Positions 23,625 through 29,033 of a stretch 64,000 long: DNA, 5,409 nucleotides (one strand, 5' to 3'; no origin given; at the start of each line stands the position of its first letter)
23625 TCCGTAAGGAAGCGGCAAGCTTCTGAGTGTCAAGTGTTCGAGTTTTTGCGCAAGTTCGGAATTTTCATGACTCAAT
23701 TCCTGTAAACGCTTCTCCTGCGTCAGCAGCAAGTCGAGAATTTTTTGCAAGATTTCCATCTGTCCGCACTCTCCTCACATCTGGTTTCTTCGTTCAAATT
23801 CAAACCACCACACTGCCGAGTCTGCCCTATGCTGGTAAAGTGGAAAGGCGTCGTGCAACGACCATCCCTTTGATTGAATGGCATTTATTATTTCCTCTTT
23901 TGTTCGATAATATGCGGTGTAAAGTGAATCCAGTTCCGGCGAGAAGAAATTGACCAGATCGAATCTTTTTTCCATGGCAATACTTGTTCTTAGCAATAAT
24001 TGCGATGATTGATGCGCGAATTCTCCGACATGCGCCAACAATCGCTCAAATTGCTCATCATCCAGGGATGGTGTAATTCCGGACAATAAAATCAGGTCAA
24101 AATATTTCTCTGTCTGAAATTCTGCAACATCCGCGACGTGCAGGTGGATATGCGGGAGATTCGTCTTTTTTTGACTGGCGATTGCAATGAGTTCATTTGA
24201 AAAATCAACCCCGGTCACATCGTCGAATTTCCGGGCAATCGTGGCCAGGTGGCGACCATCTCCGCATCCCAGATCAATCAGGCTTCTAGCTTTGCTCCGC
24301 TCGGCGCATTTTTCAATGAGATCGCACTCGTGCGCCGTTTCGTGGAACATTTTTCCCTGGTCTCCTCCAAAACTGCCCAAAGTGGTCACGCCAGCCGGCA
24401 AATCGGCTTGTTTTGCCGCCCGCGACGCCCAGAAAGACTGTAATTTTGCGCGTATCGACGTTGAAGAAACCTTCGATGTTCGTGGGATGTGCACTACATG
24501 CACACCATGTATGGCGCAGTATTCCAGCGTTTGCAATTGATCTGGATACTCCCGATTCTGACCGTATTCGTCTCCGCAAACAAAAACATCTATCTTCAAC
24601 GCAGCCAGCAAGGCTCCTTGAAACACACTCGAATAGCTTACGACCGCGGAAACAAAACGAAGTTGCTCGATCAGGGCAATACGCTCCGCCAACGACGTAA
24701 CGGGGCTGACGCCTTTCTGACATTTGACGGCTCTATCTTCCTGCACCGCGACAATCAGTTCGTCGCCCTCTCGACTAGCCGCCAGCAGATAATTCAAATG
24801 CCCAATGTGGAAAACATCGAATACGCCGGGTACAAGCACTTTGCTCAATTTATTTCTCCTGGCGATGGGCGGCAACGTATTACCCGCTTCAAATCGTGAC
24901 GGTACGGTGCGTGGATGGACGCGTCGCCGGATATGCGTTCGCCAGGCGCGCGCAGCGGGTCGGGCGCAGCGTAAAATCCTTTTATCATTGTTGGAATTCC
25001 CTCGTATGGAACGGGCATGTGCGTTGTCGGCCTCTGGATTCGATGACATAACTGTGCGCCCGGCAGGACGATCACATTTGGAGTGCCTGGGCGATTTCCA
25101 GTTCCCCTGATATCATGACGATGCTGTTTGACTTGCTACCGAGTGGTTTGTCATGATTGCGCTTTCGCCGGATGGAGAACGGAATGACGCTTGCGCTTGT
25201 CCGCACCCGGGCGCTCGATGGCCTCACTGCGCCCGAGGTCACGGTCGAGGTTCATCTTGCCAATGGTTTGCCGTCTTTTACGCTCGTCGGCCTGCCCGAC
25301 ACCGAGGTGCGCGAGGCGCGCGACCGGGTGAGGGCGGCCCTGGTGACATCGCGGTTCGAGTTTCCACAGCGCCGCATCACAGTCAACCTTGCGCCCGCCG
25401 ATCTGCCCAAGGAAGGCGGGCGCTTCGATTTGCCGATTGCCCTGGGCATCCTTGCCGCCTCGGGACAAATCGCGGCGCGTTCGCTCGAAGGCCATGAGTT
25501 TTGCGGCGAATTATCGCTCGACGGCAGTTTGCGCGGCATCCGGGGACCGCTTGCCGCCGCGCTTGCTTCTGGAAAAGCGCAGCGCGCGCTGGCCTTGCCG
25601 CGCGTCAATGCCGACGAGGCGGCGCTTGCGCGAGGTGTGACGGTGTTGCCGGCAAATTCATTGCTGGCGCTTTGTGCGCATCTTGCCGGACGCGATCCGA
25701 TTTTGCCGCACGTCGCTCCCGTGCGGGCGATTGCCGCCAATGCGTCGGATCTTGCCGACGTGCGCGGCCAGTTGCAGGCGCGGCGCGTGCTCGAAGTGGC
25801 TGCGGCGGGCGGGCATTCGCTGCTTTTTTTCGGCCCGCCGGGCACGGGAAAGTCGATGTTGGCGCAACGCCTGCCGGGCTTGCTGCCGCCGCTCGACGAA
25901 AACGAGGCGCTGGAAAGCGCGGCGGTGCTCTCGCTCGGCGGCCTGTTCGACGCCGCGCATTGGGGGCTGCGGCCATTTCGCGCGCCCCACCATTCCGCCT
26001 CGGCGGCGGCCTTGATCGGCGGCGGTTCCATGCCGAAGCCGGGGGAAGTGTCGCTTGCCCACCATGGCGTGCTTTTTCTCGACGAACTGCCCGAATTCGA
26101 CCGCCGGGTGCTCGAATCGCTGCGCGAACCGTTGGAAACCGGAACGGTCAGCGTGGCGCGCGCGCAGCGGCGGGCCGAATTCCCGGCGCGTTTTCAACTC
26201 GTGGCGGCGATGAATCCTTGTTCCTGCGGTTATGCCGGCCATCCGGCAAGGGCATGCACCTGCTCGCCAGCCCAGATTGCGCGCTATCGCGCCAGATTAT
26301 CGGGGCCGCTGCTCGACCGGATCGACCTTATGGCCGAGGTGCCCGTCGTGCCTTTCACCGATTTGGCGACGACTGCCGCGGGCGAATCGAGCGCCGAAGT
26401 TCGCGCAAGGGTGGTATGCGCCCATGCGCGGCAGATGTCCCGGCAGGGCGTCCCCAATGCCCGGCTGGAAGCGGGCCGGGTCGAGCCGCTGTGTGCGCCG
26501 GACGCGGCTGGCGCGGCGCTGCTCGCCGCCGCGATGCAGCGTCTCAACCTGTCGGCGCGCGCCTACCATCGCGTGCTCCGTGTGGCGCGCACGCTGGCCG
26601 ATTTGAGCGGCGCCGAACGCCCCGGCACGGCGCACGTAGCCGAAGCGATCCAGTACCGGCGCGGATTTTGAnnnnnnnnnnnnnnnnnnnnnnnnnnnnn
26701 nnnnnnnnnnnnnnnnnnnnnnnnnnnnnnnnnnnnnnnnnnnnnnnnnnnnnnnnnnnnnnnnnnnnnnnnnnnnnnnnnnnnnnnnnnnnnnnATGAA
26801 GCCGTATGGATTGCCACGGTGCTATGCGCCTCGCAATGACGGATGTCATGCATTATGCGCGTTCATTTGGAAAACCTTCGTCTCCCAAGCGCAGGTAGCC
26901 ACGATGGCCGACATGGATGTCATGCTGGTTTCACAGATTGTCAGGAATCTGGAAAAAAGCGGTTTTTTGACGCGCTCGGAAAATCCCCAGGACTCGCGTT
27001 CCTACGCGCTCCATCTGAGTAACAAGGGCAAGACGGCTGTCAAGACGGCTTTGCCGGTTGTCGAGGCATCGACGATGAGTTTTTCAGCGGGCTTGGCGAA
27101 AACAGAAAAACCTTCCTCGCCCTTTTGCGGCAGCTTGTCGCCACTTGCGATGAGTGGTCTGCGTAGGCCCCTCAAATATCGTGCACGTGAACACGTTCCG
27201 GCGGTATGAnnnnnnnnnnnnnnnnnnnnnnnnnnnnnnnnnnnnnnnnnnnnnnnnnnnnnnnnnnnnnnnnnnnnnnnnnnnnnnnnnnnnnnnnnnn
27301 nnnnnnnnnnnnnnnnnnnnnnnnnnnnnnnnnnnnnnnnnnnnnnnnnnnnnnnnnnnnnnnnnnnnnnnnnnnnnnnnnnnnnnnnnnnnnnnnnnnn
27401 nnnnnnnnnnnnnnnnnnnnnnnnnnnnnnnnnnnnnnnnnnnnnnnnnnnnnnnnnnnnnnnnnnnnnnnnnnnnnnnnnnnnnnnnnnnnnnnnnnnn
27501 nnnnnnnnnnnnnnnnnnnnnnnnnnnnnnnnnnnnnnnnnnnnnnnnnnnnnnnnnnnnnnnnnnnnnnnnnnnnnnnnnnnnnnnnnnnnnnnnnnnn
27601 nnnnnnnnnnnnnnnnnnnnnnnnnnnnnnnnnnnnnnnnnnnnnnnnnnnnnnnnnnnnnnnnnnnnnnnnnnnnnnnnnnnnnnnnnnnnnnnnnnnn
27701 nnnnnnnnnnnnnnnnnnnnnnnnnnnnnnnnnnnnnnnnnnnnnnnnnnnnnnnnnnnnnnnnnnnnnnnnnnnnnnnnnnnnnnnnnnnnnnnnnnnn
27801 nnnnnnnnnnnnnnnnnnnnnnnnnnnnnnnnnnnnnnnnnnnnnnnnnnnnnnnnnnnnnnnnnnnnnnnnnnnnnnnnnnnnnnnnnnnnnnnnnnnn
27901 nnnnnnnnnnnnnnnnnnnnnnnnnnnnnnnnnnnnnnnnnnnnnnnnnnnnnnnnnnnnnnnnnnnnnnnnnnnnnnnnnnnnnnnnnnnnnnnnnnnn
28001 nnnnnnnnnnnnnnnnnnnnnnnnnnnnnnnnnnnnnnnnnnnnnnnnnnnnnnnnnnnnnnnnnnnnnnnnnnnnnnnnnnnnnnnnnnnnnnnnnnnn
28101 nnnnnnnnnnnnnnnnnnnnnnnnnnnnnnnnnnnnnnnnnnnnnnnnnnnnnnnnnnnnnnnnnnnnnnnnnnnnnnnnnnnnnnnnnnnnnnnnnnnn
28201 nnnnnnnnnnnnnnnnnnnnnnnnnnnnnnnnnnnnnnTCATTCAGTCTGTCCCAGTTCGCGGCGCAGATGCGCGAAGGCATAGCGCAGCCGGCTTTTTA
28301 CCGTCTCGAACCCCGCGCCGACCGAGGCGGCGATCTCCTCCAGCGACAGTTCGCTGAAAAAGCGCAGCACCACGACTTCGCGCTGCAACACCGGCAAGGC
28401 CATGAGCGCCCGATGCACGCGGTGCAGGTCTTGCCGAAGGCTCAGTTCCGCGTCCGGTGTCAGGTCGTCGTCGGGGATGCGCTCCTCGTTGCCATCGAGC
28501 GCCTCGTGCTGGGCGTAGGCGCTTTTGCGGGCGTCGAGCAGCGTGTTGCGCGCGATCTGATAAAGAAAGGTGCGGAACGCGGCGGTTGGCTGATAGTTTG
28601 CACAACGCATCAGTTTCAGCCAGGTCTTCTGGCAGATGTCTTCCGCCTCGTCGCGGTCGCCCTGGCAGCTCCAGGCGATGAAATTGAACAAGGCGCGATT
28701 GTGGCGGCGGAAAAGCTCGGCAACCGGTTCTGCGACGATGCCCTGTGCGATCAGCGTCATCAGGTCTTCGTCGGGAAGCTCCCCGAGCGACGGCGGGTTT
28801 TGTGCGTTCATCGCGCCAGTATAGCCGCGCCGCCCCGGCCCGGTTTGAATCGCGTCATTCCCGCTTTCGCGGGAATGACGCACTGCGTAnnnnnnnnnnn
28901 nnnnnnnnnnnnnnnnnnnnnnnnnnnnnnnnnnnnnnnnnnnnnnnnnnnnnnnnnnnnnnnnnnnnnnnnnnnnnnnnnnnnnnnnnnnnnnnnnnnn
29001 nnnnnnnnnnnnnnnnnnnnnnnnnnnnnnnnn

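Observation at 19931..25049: Lower-GC four-gene islet between gltX and yifB: PAS-GGDEF, GT-B/TPR glycosyltransferase, unknown protein, cytidylyltransferase-methyltransferase fusion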

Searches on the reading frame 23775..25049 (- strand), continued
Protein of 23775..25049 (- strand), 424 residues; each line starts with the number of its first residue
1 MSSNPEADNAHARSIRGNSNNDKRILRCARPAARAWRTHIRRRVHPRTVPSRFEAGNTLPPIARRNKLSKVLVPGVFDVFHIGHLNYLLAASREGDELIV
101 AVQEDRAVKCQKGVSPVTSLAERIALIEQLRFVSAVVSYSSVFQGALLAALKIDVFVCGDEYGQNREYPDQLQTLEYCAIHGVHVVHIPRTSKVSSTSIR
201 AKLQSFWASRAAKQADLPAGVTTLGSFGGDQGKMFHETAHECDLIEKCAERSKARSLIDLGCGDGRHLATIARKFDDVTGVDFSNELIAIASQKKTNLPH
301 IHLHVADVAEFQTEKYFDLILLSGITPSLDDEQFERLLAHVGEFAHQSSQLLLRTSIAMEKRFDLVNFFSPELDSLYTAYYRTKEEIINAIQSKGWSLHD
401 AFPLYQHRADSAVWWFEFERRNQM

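Call 87: find_encoding_contigs(protein=P0029, flank=10000, max_places=1)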
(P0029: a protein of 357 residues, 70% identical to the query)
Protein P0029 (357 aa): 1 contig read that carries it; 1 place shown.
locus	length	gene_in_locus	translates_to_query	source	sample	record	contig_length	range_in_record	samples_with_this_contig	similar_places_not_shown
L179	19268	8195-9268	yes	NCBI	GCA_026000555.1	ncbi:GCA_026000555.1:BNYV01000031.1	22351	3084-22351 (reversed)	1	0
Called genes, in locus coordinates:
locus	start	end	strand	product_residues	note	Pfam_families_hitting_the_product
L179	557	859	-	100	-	PF08681:TacA1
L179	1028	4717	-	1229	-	PF08241:Methyltransf_11, PF13649:Methyltransf_25 (weak), PF00535:Glycos_transf_2, PF10111:Glyco_tranf_2_2 (faint), PF00535:Glycos_transf_2, PF13641:Glyco_tranf_2_3 (weak), PF13712:Glyco_tranf_2_5 (weak)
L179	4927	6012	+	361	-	PF13578:Methyltransf_24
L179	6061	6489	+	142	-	-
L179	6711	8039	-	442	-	PF13847:Methyltransf_31 (weak), PF13649:Methyltransf_25 (weak)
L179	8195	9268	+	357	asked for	PF01467:CTP_transf_like, PF13489:Methyltransf_23 (weak), PF13649:Methyltransf_25, PF13847:Methyltransf_31, PF08241:Methyltransf_11, PF08242:Methyltransf_12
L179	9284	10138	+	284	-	-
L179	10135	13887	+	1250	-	PF13506:Glyco_transf_21, PF00535:Glycos_transf_2, PF10111:Glyco_tranf_2_2 (weak), PF13641:Glyco_tranf_2_3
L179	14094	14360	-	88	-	PF07798:CCDC90-like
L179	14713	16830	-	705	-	PF00515:TPR_1 (faint), PF07719:TPR_2 (weak), PF13414:TPR_11, PF13432:TPR_16, PF14559:TPR_19 (weak), PF13432:TPR_16, PF14559:TPR_19 (weak), PF13844:Glyco_transf_41, +10 more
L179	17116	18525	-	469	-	PF07719:TPR_2 (weak), PF13176:TPR_7 (faint), PF13181:TPR_8 (faint), PF13424:TPR_12 (faint), PF13414:TPR_11 (weak), PF13371:TPR_9 (weak), PF14559:TPR_19 (weak), PF01075:Glyco_transf_9 (weak), +5 more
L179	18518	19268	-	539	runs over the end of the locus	PF13371:TPR_9 (weak), PF13424:TPR_12, PF13432:TPR_16, PF13414:TPR_11 (weak), PF14559:TPR_19, PF00515:TPR_1 (weak), PF13424:TPR_12, PF14559:TPR_19, +16 more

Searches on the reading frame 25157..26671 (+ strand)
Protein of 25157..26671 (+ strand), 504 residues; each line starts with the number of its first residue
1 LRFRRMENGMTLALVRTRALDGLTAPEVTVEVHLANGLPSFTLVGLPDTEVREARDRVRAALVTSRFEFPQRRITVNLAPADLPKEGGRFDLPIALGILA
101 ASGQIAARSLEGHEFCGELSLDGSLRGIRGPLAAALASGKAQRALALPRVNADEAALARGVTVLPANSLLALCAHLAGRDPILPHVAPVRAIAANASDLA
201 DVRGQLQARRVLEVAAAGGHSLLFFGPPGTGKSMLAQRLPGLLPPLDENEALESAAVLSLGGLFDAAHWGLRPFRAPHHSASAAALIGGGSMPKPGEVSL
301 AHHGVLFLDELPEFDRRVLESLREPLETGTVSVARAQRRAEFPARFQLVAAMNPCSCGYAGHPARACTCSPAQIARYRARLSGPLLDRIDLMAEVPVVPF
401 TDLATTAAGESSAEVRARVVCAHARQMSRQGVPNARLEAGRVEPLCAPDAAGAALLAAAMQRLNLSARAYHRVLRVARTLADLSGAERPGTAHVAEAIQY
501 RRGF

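Call 62: find_related_loci(query=window:25157-26671:+, collection=metagenome_contigs, flank=8000)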
Query window:25157-26671:+ (504 aa) in metagenome_contigs; peptide patterns used: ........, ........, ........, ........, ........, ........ (x = any residue, [..] = any of these).
600 stretches matched a pattern (row limit reached: there are more); 569 encode a relative of the query (tblastn E <= 1e-3); the best 80 are kept; 80 distinct loci.
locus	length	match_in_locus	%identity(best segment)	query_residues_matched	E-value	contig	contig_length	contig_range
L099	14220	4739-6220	64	10-502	0e+0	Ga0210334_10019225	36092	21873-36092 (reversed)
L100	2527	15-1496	65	10-502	0e+0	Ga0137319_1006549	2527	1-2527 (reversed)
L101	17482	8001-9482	66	10-502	0e+0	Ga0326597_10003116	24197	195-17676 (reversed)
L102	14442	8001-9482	67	10-502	0e+0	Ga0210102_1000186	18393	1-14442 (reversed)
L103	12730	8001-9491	64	8-502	0e+0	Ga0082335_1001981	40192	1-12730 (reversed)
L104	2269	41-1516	65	10-500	0e+0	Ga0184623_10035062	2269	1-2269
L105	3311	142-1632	63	8-502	0e+0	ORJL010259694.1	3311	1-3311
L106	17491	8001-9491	63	8-502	0e+0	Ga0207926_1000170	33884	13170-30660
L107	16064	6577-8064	64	8-502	0e+0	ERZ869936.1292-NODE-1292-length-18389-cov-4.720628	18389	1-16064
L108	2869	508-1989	65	10-502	0e+0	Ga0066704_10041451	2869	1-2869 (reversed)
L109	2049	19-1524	63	10-504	0e+0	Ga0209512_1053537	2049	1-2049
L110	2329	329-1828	63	4-502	0e+0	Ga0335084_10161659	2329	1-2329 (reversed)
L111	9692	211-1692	64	10-502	0e+0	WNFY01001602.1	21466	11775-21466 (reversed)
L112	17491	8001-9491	64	8-502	0e+0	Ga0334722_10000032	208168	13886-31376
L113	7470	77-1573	63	5-502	0e+0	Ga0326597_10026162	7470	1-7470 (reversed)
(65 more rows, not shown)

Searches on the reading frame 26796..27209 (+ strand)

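Call 66: search_protein_families(library=pfam, proteins=[window:26796-27209:+], max_evalue=0.001)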
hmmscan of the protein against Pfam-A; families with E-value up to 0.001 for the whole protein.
window:26796-27209:+ (137 aa): 2 families
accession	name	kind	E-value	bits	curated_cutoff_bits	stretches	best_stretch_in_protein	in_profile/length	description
PF01047.28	MarR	-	5.6e-07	29.8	24.6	1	30-69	19-58/59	MarR family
PF12802.13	MarR_2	-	0.00011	22.7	27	1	29-69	21-61/61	MarR family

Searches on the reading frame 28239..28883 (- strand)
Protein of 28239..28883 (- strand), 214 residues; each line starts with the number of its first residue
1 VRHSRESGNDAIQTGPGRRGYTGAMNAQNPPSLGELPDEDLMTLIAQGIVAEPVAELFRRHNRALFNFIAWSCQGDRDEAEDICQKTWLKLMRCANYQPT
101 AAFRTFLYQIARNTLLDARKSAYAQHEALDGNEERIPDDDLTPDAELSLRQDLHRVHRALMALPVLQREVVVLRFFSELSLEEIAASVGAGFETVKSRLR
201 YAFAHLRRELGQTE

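Call 66: search_protein_families(library=pfam, proteins=[window:28239-28883:-], max_evalue=0.001)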
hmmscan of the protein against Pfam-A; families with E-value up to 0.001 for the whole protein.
window:28239-28883:- (214 aa): 4 families
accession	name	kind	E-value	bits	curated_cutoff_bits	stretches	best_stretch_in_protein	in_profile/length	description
PF04542.20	Sigma70_r2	-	9e-13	48.3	24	1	57-121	1-67/71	Sigma-70 region 2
PF04545.22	Sigma70_r4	-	5.7e-12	45.4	24.1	1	159-207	1-49/50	Sigma-70, region 4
PF08281.18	Sigma70_r4_2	-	4.9e-10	39.3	25.7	1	154-206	2-54/54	Sigma-70, region 4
PF07638.17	Sigma70_ECF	-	1.1e-06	29.1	21.1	1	147-210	120-183/185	ECF sigma factor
